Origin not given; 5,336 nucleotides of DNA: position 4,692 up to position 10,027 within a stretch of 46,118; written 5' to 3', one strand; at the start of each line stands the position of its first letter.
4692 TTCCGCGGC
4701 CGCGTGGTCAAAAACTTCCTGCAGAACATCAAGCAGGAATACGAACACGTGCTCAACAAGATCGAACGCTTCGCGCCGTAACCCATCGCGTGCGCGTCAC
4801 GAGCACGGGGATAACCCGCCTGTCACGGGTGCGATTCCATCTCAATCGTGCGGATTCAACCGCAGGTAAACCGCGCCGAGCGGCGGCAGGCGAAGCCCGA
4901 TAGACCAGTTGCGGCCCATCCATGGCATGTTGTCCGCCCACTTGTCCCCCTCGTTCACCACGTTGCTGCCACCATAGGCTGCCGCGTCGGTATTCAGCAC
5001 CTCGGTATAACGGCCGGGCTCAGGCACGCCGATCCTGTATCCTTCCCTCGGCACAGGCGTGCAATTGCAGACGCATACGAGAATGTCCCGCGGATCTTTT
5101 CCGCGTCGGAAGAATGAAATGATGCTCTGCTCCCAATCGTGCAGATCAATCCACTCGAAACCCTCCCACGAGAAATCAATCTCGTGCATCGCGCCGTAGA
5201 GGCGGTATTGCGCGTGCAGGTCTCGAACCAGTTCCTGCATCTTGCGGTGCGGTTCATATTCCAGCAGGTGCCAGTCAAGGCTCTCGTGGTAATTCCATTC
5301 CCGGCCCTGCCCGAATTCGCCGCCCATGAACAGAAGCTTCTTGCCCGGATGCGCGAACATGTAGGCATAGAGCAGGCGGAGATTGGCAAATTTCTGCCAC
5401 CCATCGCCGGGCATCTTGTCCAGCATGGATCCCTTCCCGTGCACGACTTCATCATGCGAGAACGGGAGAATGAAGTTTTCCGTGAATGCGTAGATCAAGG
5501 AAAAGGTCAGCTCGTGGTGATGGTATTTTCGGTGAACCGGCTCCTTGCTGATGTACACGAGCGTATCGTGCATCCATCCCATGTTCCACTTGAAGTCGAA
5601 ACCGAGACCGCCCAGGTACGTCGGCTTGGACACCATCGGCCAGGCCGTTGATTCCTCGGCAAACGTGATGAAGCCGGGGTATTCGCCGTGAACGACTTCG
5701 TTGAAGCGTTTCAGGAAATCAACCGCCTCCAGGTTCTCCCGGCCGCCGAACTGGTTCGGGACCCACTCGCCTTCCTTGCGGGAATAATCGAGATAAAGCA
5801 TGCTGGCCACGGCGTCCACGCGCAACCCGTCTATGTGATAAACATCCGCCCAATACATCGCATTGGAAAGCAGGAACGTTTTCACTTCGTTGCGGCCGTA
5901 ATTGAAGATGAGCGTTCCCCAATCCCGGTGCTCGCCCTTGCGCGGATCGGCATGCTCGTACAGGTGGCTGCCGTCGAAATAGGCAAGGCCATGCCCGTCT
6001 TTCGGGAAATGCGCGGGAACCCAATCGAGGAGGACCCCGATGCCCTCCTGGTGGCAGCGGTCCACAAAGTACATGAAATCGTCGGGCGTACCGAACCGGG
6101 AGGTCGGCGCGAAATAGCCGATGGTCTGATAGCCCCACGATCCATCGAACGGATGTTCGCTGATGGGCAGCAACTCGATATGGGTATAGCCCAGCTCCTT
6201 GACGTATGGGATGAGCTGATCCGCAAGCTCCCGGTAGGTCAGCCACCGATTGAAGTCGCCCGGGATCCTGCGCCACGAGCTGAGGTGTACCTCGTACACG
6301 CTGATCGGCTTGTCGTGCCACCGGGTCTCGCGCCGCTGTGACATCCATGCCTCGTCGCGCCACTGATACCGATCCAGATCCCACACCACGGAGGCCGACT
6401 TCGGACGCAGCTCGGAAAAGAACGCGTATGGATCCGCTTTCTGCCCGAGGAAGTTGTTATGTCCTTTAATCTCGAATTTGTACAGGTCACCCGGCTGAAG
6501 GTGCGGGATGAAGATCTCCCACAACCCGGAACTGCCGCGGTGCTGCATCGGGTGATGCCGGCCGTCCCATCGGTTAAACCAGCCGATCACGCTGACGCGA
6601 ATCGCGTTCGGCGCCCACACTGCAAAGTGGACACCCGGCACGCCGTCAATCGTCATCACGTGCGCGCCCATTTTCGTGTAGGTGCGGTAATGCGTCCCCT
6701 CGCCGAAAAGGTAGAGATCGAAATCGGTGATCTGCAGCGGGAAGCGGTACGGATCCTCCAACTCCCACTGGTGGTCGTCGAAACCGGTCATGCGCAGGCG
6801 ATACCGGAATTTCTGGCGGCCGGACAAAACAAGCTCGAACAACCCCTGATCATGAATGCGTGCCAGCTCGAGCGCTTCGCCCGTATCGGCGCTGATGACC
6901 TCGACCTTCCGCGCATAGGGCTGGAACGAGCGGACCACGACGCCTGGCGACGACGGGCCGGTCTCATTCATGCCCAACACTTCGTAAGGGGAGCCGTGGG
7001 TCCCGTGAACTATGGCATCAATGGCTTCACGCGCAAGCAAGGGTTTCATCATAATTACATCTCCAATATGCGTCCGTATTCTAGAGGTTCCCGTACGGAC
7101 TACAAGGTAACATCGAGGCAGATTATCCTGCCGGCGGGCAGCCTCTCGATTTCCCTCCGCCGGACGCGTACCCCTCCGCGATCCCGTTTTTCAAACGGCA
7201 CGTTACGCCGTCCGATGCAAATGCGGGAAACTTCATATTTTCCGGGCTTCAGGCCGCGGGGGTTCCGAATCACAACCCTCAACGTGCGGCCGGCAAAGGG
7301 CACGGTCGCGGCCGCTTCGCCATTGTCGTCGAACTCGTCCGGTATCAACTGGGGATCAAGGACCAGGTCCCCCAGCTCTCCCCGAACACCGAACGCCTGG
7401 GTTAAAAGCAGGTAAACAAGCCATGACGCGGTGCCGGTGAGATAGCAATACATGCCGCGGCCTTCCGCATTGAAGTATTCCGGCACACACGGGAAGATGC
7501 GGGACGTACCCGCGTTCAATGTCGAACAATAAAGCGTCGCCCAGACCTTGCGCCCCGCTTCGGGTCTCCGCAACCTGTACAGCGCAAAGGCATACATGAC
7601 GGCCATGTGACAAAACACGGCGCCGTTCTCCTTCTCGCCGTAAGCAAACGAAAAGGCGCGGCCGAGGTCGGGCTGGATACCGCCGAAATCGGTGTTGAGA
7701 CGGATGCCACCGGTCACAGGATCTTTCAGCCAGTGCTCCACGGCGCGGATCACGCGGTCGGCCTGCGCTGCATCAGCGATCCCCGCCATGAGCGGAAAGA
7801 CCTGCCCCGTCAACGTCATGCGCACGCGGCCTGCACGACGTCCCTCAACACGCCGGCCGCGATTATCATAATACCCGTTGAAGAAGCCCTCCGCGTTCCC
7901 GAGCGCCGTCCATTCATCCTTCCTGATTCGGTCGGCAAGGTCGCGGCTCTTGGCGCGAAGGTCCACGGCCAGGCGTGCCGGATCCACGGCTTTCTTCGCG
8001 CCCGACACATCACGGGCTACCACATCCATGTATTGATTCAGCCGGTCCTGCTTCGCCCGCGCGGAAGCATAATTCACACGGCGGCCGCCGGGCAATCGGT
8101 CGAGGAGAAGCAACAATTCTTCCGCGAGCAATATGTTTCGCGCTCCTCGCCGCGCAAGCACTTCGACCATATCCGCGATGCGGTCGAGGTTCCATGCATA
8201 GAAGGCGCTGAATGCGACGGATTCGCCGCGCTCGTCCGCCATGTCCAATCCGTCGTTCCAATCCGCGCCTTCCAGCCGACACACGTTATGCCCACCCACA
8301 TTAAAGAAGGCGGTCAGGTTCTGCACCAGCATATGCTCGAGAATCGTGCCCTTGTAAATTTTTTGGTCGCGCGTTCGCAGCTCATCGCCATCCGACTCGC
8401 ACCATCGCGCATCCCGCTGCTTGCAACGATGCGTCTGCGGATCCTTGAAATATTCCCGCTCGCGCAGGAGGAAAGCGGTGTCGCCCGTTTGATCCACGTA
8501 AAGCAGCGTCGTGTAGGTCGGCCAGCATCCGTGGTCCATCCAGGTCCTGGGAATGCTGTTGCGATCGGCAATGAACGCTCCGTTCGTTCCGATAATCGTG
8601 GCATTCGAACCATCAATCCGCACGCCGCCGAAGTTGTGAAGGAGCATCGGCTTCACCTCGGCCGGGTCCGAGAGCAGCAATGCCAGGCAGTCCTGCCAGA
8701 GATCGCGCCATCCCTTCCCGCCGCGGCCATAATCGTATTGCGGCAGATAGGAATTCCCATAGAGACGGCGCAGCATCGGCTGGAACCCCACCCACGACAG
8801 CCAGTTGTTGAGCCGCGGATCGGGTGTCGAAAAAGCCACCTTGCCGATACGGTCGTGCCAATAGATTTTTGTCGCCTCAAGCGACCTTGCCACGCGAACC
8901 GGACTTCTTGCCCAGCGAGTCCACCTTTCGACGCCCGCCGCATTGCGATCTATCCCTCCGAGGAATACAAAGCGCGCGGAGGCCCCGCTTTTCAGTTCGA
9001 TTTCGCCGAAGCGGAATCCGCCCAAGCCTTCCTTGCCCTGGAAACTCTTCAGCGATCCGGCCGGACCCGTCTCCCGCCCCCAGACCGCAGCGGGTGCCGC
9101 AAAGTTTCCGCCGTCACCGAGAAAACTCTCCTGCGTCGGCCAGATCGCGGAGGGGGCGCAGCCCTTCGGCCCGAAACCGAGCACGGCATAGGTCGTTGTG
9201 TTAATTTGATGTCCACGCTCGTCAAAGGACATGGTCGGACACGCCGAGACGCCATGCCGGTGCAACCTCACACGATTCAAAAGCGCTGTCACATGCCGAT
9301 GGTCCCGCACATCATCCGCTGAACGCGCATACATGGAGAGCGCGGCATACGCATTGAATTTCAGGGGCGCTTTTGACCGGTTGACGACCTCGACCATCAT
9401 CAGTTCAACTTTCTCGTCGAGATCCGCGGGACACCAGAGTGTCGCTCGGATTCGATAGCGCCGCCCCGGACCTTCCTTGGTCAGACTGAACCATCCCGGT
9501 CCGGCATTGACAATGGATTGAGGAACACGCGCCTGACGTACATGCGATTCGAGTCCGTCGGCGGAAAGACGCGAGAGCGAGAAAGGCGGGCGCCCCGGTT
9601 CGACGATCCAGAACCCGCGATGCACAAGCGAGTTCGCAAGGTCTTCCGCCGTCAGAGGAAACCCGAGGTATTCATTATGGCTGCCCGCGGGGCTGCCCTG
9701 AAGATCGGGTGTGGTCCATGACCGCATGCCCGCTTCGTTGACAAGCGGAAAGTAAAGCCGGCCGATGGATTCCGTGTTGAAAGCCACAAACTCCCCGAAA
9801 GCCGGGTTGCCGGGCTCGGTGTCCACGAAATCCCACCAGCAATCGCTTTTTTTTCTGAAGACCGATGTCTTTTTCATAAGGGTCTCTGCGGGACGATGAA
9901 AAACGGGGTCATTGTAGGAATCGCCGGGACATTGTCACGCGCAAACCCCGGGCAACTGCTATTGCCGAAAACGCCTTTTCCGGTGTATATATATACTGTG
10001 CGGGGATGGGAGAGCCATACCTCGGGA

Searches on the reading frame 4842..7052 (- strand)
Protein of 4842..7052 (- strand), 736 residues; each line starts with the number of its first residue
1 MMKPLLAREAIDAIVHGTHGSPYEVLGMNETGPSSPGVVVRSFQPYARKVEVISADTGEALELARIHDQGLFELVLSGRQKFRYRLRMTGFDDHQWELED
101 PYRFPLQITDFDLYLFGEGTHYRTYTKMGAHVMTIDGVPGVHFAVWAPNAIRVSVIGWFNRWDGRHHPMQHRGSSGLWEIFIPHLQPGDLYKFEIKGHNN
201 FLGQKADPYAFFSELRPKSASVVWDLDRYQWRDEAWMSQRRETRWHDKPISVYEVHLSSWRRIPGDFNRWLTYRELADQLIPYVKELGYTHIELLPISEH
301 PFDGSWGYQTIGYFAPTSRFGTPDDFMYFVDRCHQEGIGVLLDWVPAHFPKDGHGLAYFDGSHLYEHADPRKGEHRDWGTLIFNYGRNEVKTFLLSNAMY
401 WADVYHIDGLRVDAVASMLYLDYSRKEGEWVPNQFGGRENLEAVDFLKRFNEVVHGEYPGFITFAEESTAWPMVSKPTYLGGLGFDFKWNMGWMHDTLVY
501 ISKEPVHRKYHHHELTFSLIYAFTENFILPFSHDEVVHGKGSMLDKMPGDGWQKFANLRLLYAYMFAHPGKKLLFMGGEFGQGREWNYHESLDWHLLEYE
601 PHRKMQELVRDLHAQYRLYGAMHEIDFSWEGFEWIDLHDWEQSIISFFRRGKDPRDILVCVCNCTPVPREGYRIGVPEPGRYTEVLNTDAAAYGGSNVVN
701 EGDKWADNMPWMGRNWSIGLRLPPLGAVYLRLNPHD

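Call 9: search_protein_families(library=pfam, proteins=[window:4842-7052:-], max_evalue=0.001)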
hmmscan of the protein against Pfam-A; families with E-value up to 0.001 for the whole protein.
window:4842-7052:- (736 aa): 4 families
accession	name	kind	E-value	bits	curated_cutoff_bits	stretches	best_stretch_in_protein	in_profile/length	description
PF02922.24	CBM_48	-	4e-30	104.4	22.4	2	127-210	1-83/83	Carbohydrate-binding module 48 (Isoamylase N-terminal domain)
PF22019.2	GlgB_N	-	3.5e-27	94.8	27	1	8-102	2-94/94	alpha-1,4-glucan branching enzyme GlgB, N-terminal domain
PF02806.24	Alpha-amylase_C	-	2.2e-24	86.1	21.2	1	634-732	1-94/95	Alpha amylase, C-terminal all-beta domain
PF00128.31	Alpha-amylase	-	1.9e-17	64.1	22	2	281-365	25-105/446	Alpha amylase, catalytic domain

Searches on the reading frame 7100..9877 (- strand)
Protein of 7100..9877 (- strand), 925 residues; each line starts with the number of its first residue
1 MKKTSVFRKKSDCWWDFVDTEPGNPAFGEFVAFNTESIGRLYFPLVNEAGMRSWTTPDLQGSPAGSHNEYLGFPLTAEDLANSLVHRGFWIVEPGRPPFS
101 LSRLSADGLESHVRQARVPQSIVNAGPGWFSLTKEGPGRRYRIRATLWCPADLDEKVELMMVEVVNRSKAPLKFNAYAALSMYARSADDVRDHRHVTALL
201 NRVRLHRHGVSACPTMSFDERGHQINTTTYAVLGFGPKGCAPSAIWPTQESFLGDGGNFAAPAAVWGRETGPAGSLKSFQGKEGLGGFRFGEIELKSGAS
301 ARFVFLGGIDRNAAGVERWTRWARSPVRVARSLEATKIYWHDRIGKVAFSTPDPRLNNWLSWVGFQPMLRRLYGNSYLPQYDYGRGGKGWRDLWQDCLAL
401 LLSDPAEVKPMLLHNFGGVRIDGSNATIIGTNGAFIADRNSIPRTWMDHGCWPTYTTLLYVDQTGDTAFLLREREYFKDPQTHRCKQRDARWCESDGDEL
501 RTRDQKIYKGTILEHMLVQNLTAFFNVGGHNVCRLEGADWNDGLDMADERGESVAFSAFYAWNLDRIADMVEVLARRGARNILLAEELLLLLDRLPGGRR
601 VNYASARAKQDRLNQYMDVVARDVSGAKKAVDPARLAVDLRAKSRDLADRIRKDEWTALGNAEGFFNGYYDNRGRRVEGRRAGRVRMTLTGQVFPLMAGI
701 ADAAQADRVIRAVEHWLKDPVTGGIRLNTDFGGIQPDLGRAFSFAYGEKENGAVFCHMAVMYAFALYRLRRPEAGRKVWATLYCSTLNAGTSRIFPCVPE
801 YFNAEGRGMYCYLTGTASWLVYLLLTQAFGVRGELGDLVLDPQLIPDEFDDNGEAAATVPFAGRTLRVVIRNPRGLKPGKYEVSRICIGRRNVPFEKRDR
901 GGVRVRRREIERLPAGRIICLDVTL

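Call 9: search_protein_families(library=pfam, proteins=[window:7100-9877:-], max_evalue=0.001)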
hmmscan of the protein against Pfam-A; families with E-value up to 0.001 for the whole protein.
window:7100-9877:- (925 aa): 2 families
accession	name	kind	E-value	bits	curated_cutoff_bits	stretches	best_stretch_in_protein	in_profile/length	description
PF17167.11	Glyco_hydro_94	-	2e-29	103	27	3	642-825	230-415/420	Glycosyl hydrolase 94 superfamily, catalytic domain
PF06165.18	GH94_b-supersand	-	1.9e-05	24.7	23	1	141-307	94-250/251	Glycosyl hydrolase 94, supersandwich domain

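Call 90: search_solved_structures(query=window:7100-9877:-, max_evalue=0.001)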
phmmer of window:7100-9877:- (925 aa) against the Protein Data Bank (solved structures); distinct sequences matched with E-value up to 0.001: 17.
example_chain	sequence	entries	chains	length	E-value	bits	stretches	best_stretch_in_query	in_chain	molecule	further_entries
6ggy_A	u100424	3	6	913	8e-260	868.1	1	28-925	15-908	Laminaribiose phosphorylase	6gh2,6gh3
4zle_A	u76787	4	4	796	1e-17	66.8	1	646-885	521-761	Putative b-glycan phosphorylase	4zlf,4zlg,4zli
3qde_A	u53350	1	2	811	1.8e-15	59.4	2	663-881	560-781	Cellobiose phosphorylase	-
8ho7_A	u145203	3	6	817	1.9e-15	59.3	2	663-881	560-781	Cellobiose phosphorylase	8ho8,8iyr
8ho9_A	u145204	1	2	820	2.6e-15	58.9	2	663-881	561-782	Cellobiose phosphorylase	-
1v7v_A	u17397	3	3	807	6.3e-15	57.6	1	657-879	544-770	chitobiose phosphorylase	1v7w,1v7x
8hob_A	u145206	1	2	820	6.6e-15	57.5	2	663-881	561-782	Cellobiose phosphorylase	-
8bou_A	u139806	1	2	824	4.7e-10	41.5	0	235-405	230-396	N,N'-diacetylchitobiose phosphorylase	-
3s4c_A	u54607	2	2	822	2.5e-08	35.8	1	649-848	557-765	Lactose Phosphorylase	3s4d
3acs_A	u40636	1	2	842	2.8e-08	35.6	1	637-848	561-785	Cellobiose Phosphorylase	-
2cqs_A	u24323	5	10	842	2.9e-08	35.5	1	636-848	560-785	Cellobiose Phosphorylase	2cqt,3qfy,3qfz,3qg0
3rrs_A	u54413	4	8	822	3.1e-08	35.4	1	649-848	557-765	Cellobiose phosphorylase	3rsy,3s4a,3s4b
3afj_A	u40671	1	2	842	2.4e-07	32.5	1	636-848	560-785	Cellobiose Phosphorylase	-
3act_A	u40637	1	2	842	2.7e-07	32.3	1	636-848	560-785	Cellobiose Phosphorylase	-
5nz7_A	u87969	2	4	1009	0.00052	21.5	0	633-771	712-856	Cellodextrin phosphorylase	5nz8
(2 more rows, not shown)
